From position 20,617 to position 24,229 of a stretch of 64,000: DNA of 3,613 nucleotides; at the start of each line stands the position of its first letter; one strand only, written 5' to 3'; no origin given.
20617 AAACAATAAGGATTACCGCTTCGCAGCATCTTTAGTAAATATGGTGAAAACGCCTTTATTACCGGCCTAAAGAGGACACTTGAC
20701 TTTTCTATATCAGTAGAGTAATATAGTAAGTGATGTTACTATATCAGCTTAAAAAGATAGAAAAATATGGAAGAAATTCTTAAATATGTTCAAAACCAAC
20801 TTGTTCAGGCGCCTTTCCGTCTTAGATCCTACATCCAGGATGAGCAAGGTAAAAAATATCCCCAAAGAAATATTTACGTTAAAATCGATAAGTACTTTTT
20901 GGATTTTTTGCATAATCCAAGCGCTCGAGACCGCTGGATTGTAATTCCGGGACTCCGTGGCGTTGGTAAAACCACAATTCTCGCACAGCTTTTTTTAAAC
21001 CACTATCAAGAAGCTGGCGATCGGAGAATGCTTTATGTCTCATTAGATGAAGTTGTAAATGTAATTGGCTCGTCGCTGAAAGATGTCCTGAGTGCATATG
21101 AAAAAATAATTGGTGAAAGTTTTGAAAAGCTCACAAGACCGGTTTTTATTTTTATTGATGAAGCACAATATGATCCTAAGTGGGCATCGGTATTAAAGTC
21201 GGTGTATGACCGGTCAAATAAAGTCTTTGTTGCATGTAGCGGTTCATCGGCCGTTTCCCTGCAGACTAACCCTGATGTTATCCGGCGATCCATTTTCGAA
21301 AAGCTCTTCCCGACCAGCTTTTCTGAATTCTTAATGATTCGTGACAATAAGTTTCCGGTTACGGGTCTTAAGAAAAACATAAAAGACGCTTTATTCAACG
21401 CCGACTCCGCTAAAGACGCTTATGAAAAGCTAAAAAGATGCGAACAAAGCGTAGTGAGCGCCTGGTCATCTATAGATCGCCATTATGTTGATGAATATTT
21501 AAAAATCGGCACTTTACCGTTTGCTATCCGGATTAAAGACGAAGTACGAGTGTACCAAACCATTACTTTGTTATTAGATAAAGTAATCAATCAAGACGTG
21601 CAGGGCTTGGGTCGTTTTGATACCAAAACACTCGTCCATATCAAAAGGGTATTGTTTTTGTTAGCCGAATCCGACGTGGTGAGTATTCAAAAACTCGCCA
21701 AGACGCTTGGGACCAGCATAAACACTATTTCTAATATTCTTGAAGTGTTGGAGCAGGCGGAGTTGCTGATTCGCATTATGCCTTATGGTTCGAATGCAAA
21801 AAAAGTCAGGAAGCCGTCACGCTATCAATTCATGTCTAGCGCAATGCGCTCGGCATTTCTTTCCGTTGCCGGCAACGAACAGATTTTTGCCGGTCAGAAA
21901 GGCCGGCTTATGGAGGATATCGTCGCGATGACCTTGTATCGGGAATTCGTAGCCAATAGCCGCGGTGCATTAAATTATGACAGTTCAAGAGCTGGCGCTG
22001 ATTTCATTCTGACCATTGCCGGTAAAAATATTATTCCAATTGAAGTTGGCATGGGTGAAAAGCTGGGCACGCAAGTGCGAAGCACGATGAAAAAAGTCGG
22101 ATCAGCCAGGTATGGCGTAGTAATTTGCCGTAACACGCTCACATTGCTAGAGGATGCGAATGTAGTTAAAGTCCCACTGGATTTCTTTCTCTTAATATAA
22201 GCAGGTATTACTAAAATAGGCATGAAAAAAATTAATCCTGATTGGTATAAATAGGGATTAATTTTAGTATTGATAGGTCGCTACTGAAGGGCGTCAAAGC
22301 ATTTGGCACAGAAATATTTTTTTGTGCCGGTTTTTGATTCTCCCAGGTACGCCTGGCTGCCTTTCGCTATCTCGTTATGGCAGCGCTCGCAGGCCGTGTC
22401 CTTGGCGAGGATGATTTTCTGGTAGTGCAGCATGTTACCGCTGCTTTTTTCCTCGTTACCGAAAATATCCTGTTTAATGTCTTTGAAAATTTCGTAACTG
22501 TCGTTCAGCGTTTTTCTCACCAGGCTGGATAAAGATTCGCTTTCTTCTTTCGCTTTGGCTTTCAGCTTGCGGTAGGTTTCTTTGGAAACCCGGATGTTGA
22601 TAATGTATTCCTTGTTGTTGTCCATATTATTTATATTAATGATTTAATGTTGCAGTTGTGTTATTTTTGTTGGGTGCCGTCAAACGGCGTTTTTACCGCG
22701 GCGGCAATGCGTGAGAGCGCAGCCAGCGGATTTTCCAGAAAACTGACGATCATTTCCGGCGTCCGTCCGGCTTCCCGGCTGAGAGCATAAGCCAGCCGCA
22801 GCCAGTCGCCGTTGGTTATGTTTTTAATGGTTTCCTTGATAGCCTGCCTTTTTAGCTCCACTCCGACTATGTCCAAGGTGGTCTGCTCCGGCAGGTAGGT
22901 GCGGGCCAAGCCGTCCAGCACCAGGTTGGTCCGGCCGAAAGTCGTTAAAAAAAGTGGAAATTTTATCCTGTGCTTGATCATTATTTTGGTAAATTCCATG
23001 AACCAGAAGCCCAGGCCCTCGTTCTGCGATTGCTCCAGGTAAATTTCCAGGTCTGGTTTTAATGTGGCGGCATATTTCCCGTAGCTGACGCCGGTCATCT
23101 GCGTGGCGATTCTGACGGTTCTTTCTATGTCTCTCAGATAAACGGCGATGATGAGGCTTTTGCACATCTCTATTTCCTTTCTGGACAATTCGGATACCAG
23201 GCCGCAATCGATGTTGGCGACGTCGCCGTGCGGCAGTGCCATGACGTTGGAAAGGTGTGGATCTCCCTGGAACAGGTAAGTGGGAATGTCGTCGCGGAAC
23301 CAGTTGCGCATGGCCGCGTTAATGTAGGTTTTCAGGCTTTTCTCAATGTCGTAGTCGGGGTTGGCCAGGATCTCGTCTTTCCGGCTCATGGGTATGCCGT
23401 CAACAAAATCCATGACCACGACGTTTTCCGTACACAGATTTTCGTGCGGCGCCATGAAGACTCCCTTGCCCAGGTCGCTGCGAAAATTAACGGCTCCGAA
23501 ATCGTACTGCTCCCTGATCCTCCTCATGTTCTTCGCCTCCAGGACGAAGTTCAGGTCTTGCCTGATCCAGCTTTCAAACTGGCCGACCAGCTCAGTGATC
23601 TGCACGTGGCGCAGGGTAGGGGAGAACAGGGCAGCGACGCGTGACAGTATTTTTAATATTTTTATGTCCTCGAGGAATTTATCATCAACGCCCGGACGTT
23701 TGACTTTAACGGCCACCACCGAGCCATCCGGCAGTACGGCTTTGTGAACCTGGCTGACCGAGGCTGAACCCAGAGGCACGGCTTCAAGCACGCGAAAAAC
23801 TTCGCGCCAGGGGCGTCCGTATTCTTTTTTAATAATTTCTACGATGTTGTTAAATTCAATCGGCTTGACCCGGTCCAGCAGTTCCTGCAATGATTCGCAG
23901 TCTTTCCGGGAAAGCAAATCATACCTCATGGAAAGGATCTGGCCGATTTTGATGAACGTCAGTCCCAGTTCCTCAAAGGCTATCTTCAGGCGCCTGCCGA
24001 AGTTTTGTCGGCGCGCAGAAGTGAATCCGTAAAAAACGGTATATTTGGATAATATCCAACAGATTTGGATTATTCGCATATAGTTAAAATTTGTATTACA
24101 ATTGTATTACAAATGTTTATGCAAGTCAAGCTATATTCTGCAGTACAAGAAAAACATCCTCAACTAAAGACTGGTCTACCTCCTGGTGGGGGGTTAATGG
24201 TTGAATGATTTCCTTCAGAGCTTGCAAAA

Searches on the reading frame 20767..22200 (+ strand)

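Call 3: search_protein_families(library=pfam, proteins=[window:20767-22200:+], max_evalue=0.01)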
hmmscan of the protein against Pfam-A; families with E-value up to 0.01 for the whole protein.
window:20767-22200:+ (477 aa): 11 families
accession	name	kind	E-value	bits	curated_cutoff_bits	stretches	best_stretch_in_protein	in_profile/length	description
PF13173.12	AAA_14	-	4e-23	82.3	27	1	56-189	3-129/129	AAA domain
PF13635.12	DUF4143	-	1.5e-13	51.3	28.1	1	298-428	22-158/160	Domain of unknown function (DUF4143)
PF01047.28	MarR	-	5.7e-05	23.4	24.6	1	294-336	7-49/59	MarR family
PF25199.1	nSTAND_NTPase5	-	9.3e-05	22.7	34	1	41-155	25-128/145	Novel STAND NTPase 5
PF13191.12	AAA_16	-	0.00034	21.6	32.6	0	49-83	17-51/167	AAA ATPase domain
PF13401.12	AAA_22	-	0.00041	21.1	27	0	55-136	5-96/130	AAA domain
PF12840.13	HTH_20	-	0.00075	19.9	27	0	296-334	10-48/51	Helix-turn-helix domain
PF00004.35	AAA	-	0.003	18.5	21.2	1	61-133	4-66/131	ATPase family associated with various cellular activities (AAA)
PF13412.12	HTH_24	-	0.0042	17.1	21.9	1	293-333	6-46/48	Winged helix-turn-helix DNA-binding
PF20720.3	nSTAND3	-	0.0048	17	27.2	0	55-115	17-75/155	Novel STAND NTPase 3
PF08220.18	HTH_DeoR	-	0.0089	16.2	21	0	295-337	5-47/57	DeoR-like helix-turn-helix domain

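Call 4: search_protein_families(library=padloc, proteins=[window:20767-22200:+], max_evalue=0.01)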
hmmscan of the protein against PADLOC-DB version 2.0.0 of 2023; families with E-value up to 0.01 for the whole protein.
window:20767-22200:+ (477 aa): 13 families
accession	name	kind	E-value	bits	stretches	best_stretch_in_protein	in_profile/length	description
PDLC04787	PDC-S01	-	6.1e-31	105.7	1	44-420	16-349/412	-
PDLC04789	PDC-S01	-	7.8e-24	82.4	1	48-389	10-298/375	-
PDLC04790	PDC-S01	-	4.6e-20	69.7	1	49-473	21-416/422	-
PDLC04791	PDC-S01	-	1.2e-19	68.3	2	241-454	158-376/395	-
PDLC04786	PDC-S01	-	1.7e-17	61.3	2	56-209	21-174/439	-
PDLC04788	PDC-S01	-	5.5e-16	56.5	1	56-432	20-385/448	-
PDLC04792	PDC-S01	-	3.7e-09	33.7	1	39-294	5-240/452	-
PDLC04140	mad8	-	0.00023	18.8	1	55-237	27-151/314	mads_8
PDLC03963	SoFic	-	0.002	15.5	1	287-338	291-341/361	-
PDLC04971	PDC-S26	-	0.002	15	1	101-172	138-209/415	-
PDLC01434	CasR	-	0.0051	14.7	1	293-334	131-171/191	"CAS-I,CAS-II,CAS-III,CAS-IV,CAS-V,CAS-VI; associated_signaling"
PDLC00304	PtuA1|PtuA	-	0.0071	13.5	0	44-79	28-63/444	AAA ATPase domain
PDLC04133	mad1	-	0.0077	14.5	0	303-325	4-26/60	mads_1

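Call 34: search_protein_families(library=ncbifam, proteins=[window:20767-22197:+], max_evalue=0.001)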
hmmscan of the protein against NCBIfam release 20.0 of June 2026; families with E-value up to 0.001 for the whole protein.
window:20767-22197:+ (477 aa): 0 families

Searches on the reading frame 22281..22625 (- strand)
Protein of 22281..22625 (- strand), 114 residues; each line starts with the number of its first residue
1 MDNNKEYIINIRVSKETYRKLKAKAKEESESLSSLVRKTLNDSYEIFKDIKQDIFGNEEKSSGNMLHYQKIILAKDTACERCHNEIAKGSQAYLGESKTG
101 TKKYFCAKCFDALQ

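Call 3: search_protein_families(library=pfam, proteins=[window:22281-22625:-], max_evalue=0.01)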
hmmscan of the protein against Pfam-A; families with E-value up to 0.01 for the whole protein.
window:22281-22625:- (114 aa): 7 families
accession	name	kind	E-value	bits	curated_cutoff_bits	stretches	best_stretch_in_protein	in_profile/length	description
PF21983.2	NikA-like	-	8.8e-05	23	27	1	4-39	2-37/72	Mobilization protein NikA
PF11845.13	Tll0287-like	-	0.002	19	24.1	1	9-89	54-114/144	Tll0287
PF16777.11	RHH_7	-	0.0022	18.8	27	1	3-38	28-63/74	Transcriptional regulator, RHH-like, CopG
PF14522.11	Cytochrome_C7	-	0.0027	18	24.8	1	74-111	10-49/67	Cytochrome c7 and related cytochrome c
PF05534.18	HicB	-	0.0027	18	21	1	9-40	20-51/51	HicB family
PF24734.1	DUF7685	-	0.0062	16.8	27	0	79-112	2-34/43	Domain of unknown function (DUF7685)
PF19891.5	DUF6364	-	0.0075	17.2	27.3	1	10-51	6-39/70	Family of unknown function (DUF6364)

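Call 4: search_protein_families(library=padloc, proteins=[window:22281-22625:-], max_evalue=0.01)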
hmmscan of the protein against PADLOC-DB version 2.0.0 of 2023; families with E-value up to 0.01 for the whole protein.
window:22281-22625:- (114 aa): 0 families

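Call 34: search_protein_families(library=ncbifam, proteins=[window:22284-22625:-], max_evalue=0.001)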
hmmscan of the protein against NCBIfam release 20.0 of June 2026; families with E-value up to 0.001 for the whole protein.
window:22284-22625:- (114 aa): 2 families
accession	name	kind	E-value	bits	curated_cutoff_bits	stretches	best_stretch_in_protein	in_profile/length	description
NF046040.1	RelB_antitoxin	equivalog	0.00027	21.2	50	1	9-45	1-37/69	type II toxin-antitoxin system RelB family antitoxin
NF041551.1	YlcI_YnfO_N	subfamily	0.00062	19.8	30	1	7-40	3-35/42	YlcI/YnfO family protein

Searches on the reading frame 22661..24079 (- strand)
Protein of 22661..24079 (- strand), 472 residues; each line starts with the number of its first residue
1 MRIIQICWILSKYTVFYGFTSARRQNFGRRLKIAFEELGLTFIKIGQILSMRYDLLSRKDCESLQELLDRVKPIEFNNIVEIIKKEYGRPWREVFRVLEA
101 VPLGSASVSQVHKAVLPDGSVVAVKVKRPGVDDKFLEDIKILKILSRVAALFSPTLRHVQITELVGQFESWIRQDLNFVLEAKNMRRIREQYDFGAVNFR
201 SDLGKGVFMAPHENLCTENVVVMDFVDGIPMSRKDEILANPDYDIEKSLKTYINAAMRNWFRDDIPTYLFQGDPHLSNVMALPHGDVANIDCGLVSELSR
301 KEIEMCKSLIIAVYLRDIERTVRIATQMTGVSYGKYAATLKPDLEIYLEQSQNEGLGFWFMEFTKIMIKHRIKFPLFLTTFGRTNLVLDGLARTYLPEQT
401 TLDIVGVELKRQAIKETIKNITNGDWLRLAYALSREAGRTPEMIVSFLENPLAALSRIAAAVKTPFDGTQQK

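Call 3: search_protein_families(library=pfam, proteins=[window:22661-24079:-], max_evalue=0.01)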
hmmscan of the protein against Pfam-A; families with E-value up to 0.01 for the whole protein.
window:22661-24079:- (472 aa): 1 family
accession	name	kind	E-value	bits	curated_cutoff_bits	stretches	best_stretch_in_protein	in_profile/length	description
PF03109.22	ABC1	-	9.3e-49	166.2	22.9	1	67-323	2-242/244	ABC1 atypical kinase-like domain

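Call 4: search_protein_families(library=padloc, proteins=[window:22661-24079:-], max_evalue=0.01)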
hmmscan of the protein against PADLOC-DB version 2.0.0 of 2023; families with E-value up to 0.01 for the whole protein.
window:22661-24079:- (472 aa): 0 families

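Call 26: find_related_loci(query=window:22661-24079:-, collection=metagenome_contigs, flank=10000)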
Query window:22661-24079:- (472 aa) in metagenome_contigs; peptide patterns used: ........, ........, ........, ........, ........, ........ (x = any residue, [..] = any of these).
139 stretches matched a pattern; 1 encode a relative of the query (tblastn E <= 1e-3); 1 distinct loci.
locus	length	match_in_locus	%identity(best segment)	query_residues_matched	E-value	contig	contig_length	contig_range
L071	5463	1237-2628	63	1-464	0e+0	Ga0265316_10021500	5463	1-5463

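Call 34: search_protein_families(library=ncbifam, proteins=[window:22664-24079:-], max_evalue=0.001)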
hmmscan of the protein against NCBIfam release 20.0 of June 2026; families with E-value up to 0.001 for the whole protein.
window:22664-24079:- (472 aa): 3 families
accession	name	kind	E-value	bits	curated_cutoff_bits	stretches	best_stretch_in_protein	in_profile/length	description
TIGR01982.1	UbiB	equivalog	7.6e-68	229.1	487.55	1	20-405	41-418/436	2-polyprenylphenol 6-hydroxylase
NF003404.0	PRK04750.1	equivalog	2.3e-47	161.8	667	1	13-322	37-338/529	ubiquinone biosynthesis regulatory protein kinase UbiB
NF050082.1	ATPase_MABP1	exception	1e-23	83.8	800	1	38-299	60-306/435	macrolide-binding ATPase MABP-1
